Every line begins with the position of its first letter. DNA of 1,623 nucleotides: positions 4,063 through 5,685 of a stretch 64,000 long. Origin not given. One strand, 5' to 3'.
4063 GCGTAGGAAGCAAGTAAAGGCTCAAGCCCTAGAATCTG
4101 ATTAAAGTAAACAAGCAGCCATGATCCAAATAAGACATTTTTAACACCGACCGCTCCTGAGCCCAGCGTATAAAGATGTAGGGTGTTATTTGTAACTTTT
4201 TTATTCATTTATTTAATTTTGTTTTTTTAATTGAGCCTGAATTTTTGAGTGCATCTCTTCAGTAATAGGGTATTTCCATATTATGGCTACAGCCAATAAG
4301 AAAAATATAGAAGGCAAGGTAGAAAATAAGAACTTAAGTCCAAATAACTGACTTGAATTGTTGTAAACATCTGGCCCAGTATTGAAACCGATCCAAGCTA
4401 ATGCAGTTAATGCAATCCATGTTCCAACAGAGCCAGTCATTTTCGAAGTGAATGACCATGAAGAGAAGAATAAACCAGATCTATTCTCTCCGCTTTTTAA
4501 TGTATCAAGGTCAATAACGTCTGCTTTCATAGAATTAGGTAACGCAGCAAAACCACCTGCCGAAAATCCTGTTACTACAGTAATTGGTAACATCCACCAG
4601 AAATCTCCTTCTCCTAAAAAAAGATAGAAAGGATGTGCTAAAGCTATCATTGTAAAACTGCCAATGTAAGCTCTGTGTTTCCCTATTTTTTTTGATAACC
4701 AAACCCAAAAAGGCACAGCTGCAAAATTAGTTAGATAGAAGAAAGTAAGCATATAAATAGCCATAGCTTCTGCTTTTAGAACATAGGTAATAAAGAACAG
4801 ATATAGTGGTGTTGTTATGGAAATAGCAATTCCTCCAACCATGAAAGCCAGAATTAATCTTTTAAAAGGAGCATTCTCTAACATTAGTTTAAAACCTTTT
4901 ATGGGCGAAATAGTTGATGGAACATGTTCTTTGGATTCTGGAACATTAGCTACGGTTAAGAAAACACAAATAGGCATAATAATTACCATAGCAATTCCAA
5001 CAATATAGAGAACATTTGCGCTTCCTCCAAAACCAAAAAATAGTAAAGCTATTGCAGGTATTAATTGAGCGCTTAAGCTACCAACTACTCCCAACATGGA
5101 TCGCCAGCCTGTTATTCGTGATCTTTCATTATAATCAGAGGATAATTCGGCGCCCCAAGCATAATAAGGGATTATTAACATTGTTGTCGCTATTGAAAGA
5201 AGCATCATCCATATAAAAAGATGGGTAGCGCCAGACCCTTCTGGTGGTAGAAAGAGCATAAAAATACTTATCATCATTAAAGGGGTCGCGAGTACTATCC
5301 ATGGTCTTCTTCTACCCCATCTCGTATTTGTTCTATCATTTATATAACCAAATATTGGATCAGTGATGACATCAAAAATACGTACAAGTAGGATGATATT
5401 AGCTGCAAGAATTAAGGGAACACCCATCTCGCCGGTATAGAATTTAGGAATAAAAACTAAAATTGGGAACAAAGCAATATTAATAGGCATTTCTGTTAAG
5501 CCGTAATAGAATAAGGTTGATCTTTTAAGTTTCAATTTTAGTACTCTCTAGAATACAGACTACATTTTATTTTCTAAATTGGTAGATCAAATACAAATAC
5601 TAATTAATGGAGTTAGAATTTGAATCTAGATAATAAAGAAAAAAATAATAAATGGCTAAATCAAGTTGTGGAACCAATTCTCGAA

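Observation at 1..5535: Putative phytate-utilization operon: two GPH-family MFS transporters, beta-propeller phytase, VOC protein and TonB-dependent receptor on one strand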

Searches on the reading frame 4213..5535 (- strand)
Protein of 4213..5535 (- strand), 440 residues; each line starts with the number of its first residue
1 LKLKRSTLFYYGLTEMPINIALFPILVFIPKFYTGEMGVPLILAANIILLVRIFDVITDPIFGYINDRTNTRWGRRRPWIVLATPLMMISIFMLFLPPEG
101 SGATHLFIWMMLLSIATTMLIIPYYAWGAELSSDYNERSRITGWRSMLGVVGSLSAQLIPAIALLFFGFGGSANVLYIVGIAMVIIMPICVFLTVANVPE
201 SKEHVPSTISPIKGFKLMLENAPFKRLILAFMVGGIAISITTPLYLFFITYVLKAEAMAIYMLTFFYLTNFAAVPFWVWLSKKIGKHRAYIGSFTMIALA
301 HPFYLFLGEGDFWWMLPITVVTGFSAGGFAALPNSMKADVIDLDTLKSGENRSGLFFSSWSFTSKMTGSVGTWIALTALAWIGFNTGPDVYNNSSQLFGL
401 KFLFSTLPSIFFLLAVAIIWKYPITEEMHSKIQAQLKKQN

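Call 7: search_protein_families(library=pfam, proteins=[window:4213-5535:-], max_evalue=0.01)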
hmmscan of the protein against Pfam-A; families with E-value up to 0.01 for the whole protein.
window:4213-5535:- (440 aa): 2 families
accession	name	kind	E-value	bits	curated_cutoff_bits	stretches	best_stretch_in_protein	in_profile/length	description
PF13347.12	MFS_2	-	2.5e-99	333.2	27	1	11-426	2-427/427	MFS/sugar transport protein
PF07690.21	MFS_1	-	1.4e-17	64.1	33.4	2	25-248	15-225/347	Major Facilitator Superfamily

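Call 8: search_protein_families(library=ncbifam, proteins=[window:4213-5535:-], max_evalue=0.01)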
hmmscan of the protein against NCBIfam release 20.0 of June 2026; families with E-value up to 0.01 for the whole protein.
window:4213-5535:- (440 aa): 6 families
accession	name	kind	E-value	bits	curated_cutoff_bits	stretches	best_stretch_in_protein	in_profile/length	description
TIGR00792.1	gph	subfamily_domain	4.2e-67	226.7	231.35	1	10-438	3-436/437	glycoside-pentoside-hexuronide (GPH):cation symporter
NF007237.0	PRK09669.1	subfamily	1.3e-43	149.3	610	1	8-439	11-445/461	putative symporter YagG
NF007749.0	PRK10429.1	equivalog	1e-37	130.1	456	1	2-438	2-449/473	melibiose:sodium transporter MelB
NF007353.0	PRK09848.1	equivalog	4.2e-37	128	528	1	2-438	4-443/457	glucuronide transporter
NF008526.0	PRK11462.1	equivalog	2.8e-24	85.7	836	1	11-436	14-442/460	glycoside-pentoside-hexuronide family transporter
TIGR01301.1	GPH_sucrose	subfamily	2e-06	26.9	511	1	33-93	30-90/476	sucrose/proton symporter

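Call 20: find_homologous_proteins(query=window:4213-5535:-)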
Query window:4213-5535:- (440 aa): 1512 proteins with E <= 0.001 among 8000 candidates; the best 120 are listed.
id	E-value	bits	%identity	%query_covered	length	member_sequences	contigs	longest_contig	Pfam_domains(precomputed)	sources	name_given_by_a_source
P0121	8.2e-282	953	97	100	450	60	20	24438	PF13347.13,PF07690.22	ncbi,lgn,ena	-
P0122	1.7e-258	876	87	100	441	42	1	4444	PF13347.13,PF07690.22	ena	-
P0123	9.0e-253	857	85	100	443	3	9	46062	PF13347.13,PF07690.22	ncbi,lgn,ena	-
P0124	7.5e-242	821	83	100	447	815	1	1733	PF13347.13,PF07690.22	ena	-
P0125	2.8e-240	816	81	100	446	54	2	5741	PF13347.13,PF07690.22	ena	-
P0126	3.5e-240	816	79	100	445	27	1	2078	PF13347.13,PF07690.22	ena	-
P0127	3.8e-235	799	81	100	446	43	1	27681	PF13347.13,PF07690.22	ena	-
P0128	4.2e-226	769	75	100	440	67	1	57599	PF13347.13,PF07690.22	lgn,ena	-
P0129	2.6e-219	747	73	100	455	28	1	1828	PF13347.13,PF07690.22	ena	-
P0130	1.6e-216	738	72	100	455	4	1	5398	PF13347.13,PF07690.22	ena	-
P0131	1.6e-216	738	72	100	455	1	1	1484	PF13347.13,PF07690.22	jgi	-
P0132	4.0e-216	736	72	100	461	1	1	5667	PF13347.13,PF07690.22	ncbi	-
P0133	2.1e-214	731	71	99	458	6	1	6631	PF13347.13,PF07690.22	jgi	jgi:GPH family glycoside/pentoside/hexuronide:cation symporter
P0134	1.9e-213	728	71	100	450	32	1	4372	PF13347.13,PF07690.22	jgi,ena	-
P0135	2.2e-213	727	71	99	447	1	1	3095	PF13347.13,PF07690.22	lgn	-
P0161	1.9e-201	688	66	100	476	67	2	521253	PF13347.13,PF07690.22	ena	-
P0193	4.6e-196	670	68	100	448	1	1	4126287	PF13347.13,PF07690.22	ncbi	-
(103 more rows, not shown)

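Call 21: find_encoding_contigs(protein=P0193, flank=8000, max_places=2)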
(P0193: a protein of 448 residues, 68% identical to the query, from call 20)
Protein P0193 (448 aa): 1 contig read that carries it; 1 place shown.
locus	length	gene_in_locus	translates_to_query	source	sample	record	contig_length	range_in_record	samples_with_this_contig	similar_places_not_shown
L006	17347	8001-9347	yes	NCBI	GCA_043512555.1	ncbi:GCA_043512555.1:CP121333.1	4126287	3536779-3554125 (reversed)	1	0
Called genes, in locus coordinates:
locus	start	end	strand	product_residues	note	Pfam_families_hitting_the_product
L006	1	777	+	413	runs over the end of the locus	PF02771:Acyl-CoA_dh_N, PF02770:Acyl-CoA_dh_M, PF00441:Acyl-CoA_dh_1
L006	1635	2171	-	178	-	PF00156:Pribosyltran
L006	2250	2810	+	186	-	PF00156:Pribosyltran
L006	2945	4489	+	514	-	PF00501:AMP-binding, PF13193:AMP-binding_C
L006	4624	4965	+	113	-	-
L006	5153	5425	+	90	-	-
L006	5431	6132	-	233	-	PF13462:Thioredoxin_4 (weak), PF01323:DSBA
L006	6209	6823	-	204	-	PF07238:PilZ (weak)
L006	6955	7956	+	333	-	PF00180:Iso_dh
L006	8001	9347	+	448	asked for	PF13347:MFS_2, PF07690:MFS_1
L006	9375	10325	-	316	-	PF01590:GAF, PF13185:GAF_2, PF00990:GGDEF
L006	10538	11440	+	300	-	PF00296:Bac_luciferase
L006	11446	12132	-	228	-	PF02798:GST_N, PF13409:GST_N_2, PF13417:GST_N_3, PF00043:GST_C, PF13410:GST_C_2 (weak)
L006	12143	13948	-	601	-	PF00501:AMP-binding, PF13193:AMP-binding_C (weak)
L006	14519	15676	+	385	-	PF00144:Beta-lactamase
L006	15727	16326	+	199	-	PF04013:Methyltrn_RNA_2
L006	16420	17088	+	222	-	PF03807:F420_oxidored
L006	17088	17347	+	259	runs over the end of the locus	PF01996:F420_ligase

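Call 22: find_encoding_contigs(protein=P0128, flank=8000, max_places=2)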
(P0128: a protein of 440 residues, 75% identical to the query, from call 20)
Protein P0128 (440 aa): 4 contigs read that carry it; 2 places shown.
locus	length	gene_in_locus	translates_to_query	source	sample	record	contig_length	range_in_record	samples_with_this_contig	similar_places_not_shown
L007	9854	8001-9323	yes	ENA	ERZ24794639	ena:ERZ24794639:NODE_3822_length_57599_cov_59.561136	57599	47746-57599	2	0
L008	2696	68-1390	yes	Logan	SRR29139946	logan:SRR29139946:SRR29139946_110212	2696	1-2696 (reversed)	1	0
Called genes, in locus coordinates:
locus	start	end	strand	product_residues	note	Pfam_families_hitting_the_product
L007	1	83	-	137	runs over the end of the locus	PF03061:4HBT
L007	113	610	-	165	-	PF10003:DUF2244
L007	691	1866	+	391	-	PF00202:Aminotran_3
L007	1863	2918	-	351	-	PF00753:Lactamase_B, PF23023:Anti-Pycsar_Apyc1, PF12706:Lactamase_B_2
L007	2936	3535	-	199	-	-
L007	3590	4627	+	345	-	PF13417:GST_N_3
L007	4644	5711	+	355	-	PF12146:Hydrolase_4 (weak), PF00561:Abhydrolase_1, PF12697:Abhydrolase_6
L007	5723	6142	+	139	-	-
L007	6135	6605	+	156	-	-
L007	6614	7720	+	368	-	PF11017:DUF2855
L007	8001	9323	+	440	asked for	PF13347:MFS_2, PF07690:MFS_1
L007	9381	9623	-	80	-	PF01541:GIY-YIG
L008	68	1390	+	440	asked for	PF13347:MFS_2, PF07690:MFS_1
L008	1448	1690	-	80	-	PF01541:GIY-YIG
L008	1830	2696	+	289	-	?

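Call 23: find_encoding_contigs(protein=P0161, flank=8000, max_places=2)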
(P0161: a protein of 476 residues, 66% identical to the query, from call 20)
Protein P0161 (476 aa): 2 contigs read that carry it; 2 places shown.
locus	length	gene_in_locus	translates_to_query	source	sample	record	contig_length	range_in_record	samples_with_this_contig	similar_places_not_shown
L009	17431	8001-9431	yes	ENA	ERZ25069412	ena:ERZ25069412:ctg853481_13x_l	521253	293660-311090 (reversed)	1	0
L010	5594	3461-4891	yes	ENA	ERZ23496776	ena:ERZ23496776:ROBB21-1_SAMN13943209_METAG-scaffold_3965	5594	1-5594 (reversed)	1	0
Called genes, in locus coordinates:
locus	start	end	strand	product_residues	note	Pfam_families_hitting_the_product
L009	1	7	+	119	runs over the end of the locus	PF03992:ABM (weak)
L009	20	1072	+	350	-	PF04909:Amidohydro_2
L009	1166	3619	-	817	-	PF07715:Plug, PF00593:TonB_dep_Rec_b-barrel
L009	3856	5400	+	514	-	PF07690:MFS_1, PF13347:MFS_2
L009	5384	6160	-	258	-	PF00106:adh_short, PF08659:KR, PF13561:adh_short_C2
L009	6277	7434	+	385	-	PF00067:p450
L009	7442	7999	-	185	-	PF12680:SnoaL_2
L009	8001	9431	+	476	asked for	PF07690:MFS_1, PF13347:MFS_2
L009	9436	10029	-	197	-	PF02627:CMD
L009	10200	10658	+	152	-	PF20277:CTD11 (faint)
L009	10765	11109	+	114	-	-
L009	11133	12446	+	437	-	PF07690:MFS_1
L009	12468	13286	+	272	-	PF00561:Abhydrolase_1, PF12146:Hydrolase_4, PF12697:Abhydrolase_6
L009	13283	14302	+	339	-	PF00296:Bac_luciferase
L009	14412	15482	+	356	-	PF00296:Bac_luciferase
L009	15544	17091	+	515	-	PF00501:AMP-binding, PF13193:AMP-binding_C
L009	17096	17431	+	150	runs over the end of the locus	PF13452:FAS1_DH_region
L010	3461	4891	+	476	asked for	PF07690:MFS_1, PF13347:MFS_2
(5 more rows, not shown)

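Call 40: list_cluster_members(proteins=[P0121, P0123, P0098, P0099, P0087, P0021])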
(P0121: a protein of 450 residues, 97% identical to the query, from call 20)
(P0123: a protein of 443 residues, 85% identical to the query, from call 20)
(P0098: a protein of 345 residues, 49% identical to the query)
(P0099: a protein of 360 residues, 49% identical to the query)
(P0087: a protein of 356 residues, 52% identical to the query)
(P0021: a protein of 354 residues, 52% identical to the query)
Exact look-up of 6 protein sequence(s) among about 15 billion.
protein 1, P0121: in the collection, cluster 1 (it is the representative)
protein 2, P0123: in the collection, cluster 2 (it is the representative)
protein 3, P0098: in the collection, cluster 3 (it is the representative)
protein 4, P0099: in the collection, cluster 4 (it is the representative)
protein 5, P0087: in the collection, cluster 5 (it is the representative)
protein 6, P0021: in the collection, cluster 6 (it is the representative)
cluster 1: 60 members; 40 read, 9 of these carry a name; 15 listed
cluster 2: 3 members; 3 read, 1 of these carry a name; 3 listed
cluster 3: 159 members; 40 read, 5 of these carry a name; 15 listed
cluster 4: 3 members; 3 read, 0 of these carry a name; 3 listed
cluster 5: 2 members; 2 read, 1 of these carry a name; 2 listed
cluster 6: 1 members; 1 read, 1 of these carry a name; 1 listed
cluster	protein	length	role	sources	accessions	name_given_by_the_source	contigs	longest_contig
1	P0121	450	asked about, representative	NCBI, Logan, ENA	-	-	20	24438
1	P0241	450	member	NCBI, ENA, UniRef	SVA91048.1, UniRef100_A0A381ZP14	uncharacterized protein METZ01_LOCUS143902 [marine metagenome] | Major facilitator superfamily (MFS) profile domain-containing protein n=1 Tax=marine ...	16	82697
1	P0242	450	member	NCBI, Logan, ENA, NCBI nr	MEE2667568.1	MAG: MFS transporter [Pseudomonadota bacterium] | MFS transporter [Pseudomonadota bacterium]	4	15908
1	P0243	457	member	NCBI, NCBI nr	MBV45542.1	MAG: hypothetical protein CML87_06820 [Rhodobiaceae bacterium] | hypothetical protein [Rhodobiaceae bacterium]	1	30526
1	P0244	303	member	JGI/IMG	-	Na+/melibiose symporter-like transporter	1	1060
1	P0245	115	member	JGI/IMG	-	Na+/melibiose symporter-like transporter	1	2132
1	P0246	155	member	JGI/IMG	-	Na+/melibiose symporter-like transporter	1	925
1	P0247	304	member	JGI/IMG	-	Na+/melibiose symporter-like transporter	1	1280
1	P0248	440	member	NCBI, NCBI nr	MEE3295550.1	MAG: MFS transporter [Pseudomonadota bacterium] | MFS transporter [Pseudomonadota bacterium]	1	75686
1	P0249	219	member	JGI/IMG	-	Na+/melibiose symporter-like transporter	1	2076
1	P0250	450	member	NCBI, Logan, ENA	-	-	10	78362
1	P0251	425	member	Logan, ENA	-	-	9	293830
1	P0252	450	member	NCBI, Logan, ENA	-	-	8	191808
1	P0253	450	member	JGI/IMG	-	-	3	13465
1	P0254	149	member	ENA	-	-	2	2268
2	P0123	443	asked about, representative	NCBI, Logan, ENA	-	-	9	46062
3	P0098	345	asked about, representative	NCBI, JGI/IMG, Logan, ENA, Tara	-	strand:+ start:1310 stop:2347 length:1038 start_codon:yes stop_codon:yes ...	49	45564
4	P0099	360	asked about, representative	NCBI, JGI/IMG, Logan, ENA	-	-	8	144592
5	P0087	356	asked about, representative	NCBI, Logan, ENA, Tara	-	strand:+ start:4030 stop:5100 length:1071 start_codon:yes stop_codon:yes ...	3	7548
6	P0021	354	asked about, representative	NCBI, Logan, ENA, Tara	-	strand:+ start:5161 stop:6225 length:1065 start_codon:yes stop_codon:yes ...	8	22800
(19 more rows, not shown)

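Call 42: search_protein_families(library=pfam, proteins=[L009:3853-5397:+, L009:20-1072:+], max_evalue=0.001)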
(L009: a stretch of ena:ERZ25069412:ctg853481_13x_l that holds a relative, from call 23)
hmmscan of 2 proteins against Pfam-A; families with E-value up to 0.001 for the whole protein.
L009:3853-5397:+ (515 aa): 2 families
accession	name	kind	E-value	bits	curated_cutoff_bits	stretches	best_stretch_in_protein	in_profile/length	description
PF13347.12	MFS_2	-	1.9e-80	270.9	27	1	25-494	1-427/427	MFS/sugar transport protein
PF07690.21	MFS_1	-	1.1e-20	74.3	33.4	1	40-344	12-296/347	Major Facilitator Superfamily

L009:20-1072:+ (350 aa): 1 family
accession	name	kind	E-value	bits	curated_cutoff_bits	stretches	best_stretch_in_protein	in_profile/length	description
PF04909.20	Amidohydro_2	-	1e-31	111.2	26.4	1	31-338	1-262/289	Amidohydrolase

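Call 49: find_encoding_contigs(protein=P0123, flank=10000, max_places=2)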
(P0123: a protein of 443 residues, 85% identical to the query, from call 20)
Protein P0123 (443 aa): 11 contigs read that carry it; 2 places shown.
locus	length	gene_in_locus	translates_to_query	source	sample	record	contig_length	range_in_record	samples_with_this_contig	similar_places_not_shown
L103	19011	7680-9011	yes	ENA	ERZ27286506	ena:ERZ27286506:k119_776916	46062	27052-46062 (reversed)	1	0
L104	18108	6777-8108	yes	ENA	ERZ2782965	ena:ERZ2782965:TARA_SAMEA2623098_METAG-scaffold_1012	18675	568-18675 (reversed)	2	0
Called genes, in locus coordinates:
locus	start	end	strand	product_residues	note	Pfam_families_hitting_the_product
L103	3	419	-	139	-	?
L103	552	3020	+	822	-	PF07715:Plug, PF00593:TonB_dep_Rec_b-barrel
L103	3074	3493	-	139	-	PF13577:SnoaL_4, PF14534:DUF4440 (weak), PF12680:SnoaL_2 (weak)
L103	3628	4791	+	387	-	PF00067:p450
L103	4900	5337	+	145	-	PF00210:Ferritin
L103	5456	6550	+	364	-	PF12973:Cupin_7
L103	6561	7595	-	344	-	PF04909:Amidohydro_2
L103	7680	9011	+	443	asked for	PF07690:MFS_1, PF13347:MFS_2, PF07690:MFS_1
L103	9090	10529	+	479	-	PF07690:MFS_1, PF13347:MFS_2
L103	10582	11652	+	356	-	PF02333:Phytase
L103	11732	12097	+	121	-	PF00903:Glyoxalase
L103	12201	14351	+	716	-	PF07715:Plug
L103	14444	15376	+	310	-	PF05448:AXE1 (faint), PF01738:DLH, PF20434:BD-FAE (weak), PF00326:Peptidase_S9 (faint)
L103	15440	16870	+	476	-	PF01425:Amidase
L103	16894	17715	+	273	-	PF00378:ECH_1, PF16113:ECH_2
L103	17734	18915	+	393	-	PF04909:Amidohydro_2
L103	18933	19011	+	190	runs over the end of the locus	PF13787:HXXEE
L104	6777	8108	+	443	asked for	PF07690:MFS_1, PF13347:MFS_2, PF07690:MFS_1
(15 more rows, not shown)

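Call 50: find_encoding_contigs(protein=P0127, flank=10000, max_places=2)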
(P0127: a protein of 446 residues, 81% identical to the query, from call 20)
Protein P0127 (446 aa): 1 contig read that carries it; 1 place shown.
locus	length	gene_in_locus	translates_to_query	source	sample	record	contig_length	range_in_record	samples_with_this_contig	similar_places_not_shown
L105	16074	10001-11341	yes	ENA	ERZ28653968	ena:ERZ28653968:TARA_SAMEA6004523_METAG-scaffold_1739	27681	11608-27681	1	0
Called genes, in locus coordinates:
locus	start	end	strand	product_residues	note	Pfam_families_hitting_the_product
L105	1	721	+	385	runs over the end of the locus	PF06441:EHN, PF00561:Abhydrolase_1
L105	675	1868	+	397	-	-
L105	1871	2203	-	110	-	PF28289:BV97_02767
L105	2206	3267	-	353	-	PF23023:Anti-Pycsar_Apyc1, PF00753:Lactamase_B, PF12706:Lactamase_B_2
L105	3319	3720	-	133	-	PF07045:DUF1330 (weak)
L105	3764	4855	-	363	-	PF12146:Hydrolase_4 (weak), PF00561:Abhydrolase_1, PF12697:Abhydrolase_6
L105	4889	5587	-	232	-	PF00106:adh_short, PF08659:KR (weak), PF13561:adh_short_C2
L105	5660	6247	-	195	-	PF00583:Acetyltransf_1, PF13508:Acetyltransf_7 (weak), PF13673:Acetyltransf_10 (weak)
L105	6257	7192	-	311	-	-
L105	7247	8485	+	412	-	PF04116:FA_hydroxylase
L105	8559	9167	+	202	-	-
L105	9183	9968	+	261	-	PF00106:adh_short, PF13561:adh_short_C2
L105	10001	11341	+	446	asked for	PF07690:MFS_1, PF13347:MFS_2, PF07690:MFS_1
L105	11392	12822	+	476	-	PF13347:MFS_2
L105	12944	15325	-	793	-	-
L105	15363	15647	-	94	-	-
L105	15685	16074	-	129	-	?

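Call 54: search_solved_structures(query=window:4213-5535:-, max_evalue=0.001, show_alignments=1)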
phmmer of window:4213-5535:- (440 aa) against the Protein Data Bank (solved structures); distinct sequences matched with E-value up to 0.001: 9.
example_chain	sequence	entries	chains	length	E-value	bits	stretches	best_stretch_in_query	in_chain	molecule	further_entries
7oix_B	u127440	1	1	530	1.5e-31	113.2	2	180-431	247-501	Isoform 2 of Sodium-dependent lysophosphatidylcholine symporter 1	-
7n98_A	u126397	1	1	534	4.1e-31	111.8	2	179-431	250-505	Sodium-dependent lysophosphatidylcholine symporter 1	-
7mjs_X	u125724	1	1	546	2.6e-30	109.1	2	185-431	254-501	Major Facilitator Superfamily Domain containing 2A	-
8d2s_A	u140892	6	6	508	8.8e-29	104.1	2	183-430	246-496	Sodium-dependent lysophosphatidylcholine symporter 1-B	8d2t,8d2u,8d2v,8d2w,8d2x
4m64_A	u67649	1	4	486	3.5e-20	75.7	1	3-436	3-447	Melibiose carrier protein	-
8t60_A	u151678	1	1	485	5e-20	75.2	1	6-436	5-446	Melibiose permease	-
8fq9_A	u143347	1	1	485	8.4e-19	71.2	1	6-436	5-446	Melibiose permease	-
7l16_A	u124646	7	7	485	8.4e-19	71.2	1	6-436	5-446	Melibiose carrier protein | Melibiose permease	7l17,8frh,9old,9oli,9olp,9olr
8bb6_A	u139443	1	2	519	0.00031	23.2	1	33-94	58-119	Sucrose transport protein SUC1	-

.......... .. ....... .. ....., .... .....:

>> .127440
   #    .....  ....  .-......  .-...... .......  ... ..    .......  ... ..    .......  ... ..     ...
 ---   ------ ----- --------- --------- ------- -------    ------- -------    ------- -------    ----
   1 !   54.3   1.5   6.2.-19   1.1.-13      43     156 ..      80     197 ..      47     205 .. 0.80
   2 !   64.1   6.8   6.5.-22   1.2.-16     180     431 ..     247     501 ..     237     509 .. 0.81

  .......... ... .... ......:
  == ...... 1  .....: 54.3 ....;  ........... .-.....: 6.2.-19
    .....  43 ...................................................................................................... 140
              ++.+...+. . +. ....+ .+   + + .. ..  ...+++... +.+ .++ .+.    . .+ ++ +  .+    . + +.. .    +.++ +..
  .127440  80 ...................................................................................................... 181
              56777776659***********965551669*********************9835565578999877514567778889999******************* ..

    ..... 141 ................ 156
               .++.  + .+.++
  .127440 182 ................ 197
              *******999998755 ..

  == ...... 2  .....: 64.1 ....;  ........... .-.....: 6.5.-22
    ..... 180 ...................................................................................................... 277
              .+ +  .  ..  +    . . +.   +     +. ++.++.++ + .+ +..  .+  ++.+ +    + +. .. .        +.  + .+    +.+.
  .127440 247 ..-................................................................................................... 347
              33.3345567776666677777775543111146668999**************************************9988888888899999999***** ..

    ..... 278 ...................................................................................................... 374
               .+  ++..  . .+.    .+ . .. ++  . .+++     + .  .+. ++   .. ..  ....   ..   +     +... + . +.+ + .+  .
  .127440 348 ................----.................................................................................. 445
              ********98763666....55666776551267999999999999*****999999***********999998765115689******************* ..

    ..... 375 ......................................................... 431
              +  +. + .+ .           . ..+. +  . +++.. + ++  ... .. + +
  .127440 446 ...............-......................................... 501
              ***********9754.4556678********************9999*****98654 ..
